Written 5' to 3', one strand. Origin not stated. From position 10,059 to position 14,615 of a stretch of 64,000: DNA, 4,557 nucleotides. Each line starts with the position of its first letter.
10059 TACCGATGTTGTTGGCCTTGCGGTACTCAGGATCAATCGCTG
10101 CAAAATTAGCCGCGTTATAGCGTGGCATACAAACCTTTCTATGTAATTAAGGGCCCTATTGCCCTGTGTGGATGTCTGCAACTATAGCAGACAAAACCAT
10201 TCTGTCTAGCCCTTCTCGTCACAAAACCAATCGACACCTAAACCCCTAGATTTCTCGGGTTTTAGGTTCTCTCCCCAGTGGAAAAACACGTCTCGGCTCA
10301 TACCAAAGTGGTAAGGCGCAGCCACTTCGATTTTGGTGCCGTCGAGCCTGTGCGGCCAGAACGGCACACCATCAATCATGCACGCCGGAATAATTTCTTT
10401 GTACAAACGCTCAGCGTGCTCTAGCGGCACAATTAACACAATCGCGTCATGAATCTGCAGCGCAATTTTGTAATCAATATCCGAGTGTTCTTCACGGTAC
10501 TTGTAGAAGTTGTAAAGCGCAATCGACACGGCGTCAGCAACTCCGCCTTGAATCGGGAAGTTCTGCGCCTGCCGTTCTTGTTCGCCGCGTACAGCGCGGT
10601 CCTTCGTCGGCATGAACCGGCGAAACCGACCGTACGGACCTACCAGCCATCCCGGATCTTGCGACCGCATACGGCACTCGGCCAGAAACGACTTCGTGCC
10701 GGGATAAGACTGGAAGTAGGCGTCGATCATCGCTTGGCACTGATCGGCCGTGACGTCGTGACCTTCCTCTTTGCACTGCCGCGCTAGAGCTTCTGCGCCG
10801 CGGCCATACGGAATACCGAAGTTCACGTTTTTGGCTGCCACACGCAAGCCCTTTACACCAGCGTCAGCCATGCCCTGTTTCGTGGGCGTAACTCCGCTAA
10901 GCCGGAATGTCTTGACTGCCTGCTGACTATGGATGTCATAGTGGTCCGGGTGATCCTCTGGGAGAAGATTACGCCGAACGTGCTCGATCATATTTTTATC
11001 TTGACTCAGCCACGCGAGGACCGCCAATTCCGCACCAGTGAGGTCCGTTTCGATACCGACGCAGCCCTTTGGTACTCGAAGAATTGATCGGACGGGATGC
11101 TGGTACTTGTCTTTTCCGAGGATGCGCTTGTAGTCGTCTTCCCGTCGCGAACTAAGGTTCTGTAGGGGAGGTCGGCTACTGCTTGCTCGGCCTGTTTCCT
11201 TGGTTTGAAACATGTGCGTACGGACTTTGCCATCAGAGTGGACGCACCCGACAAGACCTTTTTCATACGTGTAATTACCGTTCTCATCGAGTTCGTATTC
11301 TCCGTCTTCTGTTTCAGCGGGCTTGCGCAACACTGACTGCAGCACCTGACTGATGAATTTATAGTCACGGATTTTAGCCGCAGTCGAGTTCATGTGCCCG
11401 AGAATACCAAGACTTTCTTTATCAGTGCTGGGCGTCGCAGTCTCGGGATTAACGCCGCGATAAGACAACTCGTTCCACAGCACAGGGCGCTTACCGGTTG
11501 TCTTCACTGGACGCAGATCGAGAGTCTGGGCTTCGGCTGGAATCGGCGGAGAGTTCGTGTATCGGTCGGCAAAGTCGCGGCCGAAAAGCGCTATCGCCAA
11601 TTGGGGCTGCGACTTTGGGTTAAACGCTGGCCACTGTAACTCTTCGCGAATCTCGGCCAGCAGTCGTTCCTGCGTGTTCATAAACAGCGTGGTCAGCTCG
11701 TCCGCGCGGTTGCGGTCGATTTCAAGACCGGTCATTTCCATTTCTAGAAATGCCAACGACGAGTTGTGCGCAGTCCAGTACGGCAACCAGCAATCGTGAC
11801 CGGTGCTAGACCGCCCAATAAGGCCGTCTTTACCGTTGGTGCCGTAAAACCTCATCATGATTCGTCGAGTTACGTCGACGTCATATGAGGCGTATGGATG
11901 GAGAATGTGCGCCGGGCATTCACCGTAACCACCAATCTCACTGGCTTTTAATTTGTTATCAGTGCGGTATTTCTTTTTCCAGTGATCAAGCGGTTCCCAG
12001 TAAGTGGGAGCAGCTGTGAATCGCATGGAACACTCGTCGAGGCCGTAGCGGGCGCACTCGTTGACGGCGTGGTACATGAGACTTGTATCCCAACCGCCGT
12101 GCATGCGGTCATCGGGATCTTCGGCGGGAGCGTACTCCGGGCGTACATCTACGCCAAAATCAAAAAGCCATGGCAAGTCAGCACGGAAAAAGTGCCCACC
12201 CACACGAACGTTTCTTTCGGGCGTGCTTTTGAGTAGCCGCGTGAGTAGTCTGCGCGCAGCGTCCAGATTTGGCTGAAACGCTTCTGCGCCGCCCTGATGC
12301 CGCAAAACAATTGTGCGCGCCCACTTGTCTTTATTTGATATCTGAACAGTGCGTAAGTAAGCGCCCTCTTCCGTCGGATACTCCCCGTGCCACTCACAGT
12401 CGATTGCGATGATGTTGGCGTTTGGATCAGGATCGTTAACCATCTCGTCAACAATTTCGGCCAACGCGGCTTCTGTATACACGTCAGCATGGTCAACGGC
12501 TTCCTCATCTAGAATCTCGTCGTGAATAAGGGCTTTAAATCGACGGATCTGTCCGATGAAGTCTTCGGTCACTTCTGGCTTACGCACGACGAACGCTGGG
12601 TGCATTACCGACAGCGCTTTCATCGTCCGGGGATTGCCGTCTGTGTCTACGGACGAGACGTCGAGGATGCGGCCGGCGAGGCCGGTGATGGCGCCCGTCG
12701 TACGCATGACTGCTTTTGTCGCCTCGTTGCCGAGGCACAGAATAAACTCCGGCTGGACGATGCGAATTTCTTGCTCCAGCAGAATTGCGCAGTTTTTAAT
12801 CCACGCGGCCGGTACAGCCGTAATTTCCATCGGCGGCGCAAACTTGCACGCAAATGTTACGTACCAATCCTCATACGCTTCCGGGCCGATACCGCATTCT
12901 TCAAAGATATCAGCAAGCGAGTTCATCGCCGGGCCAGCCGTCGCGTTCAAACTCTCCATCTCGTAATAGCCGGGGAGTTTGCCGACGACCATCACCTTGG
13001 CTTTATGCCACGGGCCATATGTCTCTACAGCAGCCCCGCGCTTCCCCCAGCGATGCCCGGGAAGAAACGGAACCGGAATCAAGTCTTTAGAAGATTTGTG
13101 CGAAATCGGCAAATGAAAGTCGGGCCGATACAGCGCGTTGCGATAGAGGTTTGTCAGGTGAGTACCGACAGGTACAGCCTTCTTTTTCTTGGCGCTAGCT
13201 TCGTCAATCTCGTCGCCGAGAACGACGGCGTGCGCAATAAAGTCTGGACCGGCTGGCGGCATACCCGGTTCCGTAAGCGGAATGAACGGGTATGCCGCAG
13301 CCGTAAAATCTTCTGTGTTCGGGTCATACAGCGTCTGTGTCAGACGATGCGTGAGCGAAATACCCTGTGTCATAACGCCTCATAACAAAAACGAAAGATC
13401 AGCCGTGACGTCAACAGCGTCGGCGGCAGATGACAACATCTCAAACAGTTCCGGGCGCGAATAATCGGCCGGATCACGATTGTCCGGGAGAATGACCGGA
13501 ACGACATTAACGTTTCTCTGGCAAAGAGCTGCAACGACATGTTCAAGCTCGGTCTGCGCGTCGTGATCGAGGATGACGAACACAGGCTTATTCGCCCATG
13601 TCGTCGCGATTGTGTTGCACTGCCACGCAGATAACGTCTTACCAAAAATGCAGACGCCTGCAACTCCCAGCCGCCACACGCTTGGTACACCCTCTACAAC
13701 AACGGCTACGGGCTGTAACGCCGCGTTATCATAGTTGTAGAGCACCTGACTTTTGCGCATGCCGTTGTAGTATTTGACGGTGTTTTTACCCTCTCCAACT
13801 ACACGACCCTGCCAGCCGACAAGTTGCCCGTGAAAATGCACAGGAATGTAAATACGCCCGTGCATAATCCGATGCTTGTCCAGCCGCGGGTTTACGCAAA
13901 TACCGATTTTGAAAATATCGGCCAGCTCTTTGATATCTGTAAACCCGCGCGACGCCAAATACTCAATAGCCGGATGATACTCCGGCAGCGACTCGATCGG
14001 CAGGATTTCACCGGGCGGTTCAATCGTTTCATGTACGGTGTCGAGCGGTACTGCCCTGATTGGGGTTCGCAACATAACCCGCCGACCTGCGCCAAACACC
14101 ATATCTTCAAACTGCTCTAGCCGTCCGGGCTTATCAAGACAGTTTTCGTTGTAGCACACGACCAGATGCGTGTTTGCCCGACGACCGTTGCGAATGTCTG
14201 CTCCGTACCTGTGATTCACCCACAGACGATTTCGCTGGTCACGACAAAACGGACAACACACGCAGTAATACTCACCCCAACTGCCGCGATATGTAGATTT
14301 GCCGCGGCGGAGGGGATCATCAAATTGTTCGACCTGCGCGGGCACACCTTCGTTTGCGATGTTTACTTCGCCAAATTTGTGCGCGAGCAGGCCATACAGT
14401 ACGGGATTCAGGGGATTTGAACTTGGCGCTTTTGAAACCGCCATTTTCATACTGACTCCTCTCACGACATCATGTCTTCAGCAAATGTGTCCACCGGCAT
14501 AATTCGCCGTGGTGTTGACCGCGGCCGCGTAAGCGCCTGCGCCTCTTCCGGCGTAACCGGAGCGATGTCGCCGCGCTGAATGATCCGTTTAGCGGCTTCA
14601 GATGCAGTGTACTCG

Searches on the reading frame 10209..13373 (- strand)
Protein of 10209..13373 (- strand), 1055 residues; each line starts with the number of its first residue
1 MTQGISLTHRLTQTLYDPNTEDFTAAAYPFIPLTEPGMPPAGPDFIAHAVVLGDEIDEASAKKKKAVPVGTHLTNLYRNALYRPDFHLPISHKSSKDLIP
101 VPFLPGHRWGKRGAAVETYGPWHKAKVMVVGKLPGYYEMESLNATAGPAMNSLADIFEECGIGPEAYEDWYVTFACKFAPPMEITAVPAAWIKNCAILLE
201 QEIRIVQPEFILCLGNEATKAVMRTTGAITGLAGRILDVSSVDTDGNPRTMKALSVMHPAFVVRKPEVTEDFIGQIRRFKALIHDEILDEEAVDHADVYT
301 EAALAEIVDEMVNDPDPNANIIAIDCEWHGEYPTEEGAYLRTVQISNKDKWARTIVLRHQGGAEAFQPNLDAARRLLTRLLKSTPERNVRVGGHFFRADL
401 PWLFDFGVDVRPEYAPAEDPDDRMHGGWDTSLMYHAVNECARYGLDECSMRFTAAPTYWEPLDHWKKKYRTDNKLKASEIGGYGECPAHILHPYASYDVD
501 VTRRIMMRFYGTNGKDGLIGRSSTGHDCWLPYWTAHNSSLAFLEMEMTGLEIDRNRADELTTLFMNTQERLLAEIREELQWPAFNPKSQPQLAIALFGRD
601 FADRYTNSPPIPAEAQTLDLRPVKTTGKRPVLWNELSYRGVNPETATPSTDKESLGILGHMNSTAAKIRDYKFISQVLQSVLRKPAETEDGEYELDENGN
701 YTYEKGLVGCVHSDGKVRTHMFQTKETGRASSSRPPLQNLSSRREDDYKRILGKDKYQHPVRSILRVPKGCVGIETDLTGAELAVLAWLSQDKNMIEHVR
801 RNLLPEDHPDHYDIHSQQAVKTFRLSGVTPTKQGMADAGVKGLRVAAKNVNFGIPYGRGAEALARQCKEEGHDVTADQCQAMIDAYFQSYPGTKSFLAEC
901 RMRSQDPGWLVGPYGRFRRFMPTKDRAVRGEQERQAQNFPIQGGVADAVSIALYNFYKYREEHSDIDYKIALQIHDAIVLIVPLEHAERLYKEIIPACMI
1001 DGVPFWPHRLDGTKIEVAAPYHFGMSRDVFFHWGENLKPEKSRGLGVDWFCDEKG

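Call 16: search_protein_families(library=phrogs, proteins=[window:10209-13373:-], max_evalue=0.001)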
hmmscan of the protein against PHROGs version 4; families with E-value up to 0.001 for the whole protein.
window:10209-13373:- (1055 aa): 6 families
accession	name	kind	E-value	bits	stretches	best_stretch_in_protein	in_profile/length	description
phrog_17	-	DNA, RNA and nucleotide metabolism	3.8e-98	331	1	122-1015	477-1220/1445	DNA polymerase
phrog_2573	-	DNA, RNA and nucleotide metabolism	4.9e-24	86.1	1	757-997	1-243/336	DNA polymerase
phrog_5995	-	DNA, RNA and nucleotide metabolism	1.9e-19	71.2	1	869-1015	14-161/236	DNA polymerase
phrog_10285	-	DNA, RNA and nucleotide metabolism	9.5e-06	25.9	1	751-901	35-168/321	DNA polymerase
phrog_22619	-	DNA, RNA and nucleotide metabolism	7.1e-05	22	0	762-894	604-748/954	DNA polymerase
phrog_9556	-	DNA, RNA and nucleotide metabolism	0.00062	19.9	0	674-741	371-440/441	DNA polymerase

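Call 17: search_protein_families(library=pfam, proteins=[window:10209-13373:-], max_evalue=0.001)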
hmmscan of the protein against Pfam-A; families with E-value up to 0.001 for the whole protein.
window:10209-13373:- (1055 aa): 3 families
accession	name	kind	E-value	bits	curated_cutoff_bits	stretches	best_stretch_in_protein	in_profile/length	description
PF00476.26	DNA_pol_A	-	2e-47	162.4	34.3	1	632-999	42-357/381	DNA polymerase family A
PF03167.25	UDG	-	2.6e-14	53.9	24.3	1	119-267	3-126/141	Uracil DNA glycosylase superfamily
PF01612.26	DNA_pol_A_exo1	-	1.7e-05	25.1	23.6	1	298-506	4-165/173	3'-5' exonuclease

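Call 40: search_dna_similar(query=window:10209-13373:-, collection=phages, mode=protein, max_evalue=1e-10, max_rows=12)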
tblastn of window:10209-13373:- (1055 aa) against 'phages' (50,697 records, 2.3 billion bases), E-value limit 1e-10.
Records with a match: 1301; places in all: 1301; records where one place covers at least 80% of the query: 3.
Best place of each record, by identity: <60% 1301.
By first word of the organism name: Vibrio 361; Salmonella 269; Bacillus 140; Escherichia 132; Staphylococcus 120; Klebsiella 81; Listeria 49; Bacteriophage 37; Thermus 13; Phage 12; and 32 more.
By host as written in the record: - 401; Escherichia coli 43; Listeria monocytogenes 40; Salmonella enterica subsp. enterica serovar Enteritidis PT1 39; Staphylococcus aureus 37; Vibrio harveyi BAA-1116 36; Bacillus cereus 29; Salmonella sp. 25; and 267 more.
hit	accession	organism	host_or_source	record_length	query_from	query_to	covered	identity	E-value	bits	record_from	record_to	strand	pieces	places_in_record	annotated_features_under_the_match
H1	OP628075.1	Lysinibacillus phage vB_LfM_LysYB1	Lysinibacillus fusiformis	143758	125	1005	84%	25.0%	3e-35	152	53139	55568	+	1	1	DNA polymerase family A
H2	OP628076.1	Lysinibacillus phage vB_LfM_LysYB2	Lysinibacillus fusiformis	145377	125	1005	84%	25.0%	3e-35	152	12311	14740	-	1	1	DNA polymerase family A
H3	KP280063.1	Vibrio phage phi 3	Vibrio cholerae 1051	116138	209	995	75%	24.7%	2e-28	130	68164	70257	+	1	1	DNA polymerase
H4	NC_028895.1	Vibrio phage phi 3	Vibrio cholerae 1051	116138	209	995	75%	24.7%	2e-28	130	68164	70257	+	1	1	DNA polymerase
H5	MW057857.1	Providencia phage PSTCR5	Providencia stuartii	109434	209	995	75%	24.0%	5e-26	122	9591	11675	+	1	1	DNA polymerase I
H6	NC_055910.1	Providencia phage PSTCR5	Providencia stuartii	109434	209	995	75%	24.0%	5e-26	122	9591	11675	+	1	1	DNA polymerase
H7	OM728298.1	Bacillus phage vB_BsuM-Goe16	Bacillus subtilis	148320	124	994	83%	21.4%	8e-28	128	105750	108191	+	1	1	hypothetical protein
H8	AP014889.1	Vibrio phage VCPH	Vibrio harveyi AB 490822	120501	233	994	72%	23.8%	3e-22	110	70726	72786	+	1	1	DNA polymerase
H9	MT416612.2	Bacillus phage YungSlug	Bacillus thuringiensis kurstaki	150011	125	955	60%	27.5%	5e-14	156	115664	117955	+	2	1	DNA polymerase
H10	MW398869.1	Vibrio phage VPG01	Vibrio parahaemolyticus FORC023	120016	384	1028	61%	26.7%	7e-28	128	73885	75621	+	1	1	DNA polymerase I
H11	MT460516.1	Vibrio phage Quinn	Vibrio harveyi BAA-1116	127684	384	1028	61%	26.6%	5e-27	125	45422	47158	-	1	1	DNA polymerase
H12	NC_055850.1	Vibrio phage Quinn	Vibrio harveyi BAA-1116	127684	384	1028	61%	26.6%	5e-27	125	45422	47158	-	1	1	DNA polymerase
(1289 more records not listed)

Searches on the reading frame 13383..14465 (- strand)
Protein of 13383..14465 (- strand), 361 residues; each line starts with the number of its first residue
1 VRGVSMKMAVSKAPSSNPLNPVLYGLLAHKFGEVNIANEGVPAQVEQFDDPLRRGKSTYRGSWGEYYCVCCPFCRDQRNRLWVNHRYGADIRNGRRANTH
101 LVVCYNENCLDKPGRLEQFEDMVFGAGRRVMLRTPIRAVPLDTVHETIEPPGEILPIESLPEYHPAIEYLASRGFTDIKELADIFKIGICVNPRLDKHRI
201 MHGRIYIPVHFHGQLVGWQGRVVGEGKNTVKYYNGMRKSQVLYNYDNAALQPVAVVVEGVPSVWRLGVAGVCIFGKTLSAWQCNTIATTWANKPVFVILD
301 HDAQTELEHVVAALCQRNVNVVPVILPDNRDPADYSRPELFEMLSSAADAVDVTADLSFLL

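Call 16: search_protein_families(library=phrogs, proteins=[window:13383-14465:-], max_evalue=0.001)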
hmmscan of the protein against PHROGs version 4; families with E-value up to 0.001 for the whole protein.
window:13383-14465:- (361 aa): 3 families
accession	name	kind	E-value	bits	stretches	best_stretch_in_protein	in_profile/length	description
phrog_47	-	DNA, RNA and nucleotide metabolism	9.4e-38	131.3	1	64-349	48-335/947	DNA primase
phrog_6444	-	DNA, RNA and nucleotide metabolism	5.5e-09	36.4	1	202-351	201-370/577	DNA primase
phrog_451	-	unknown function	4.8e-05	23.6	1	106-232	202-331/461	-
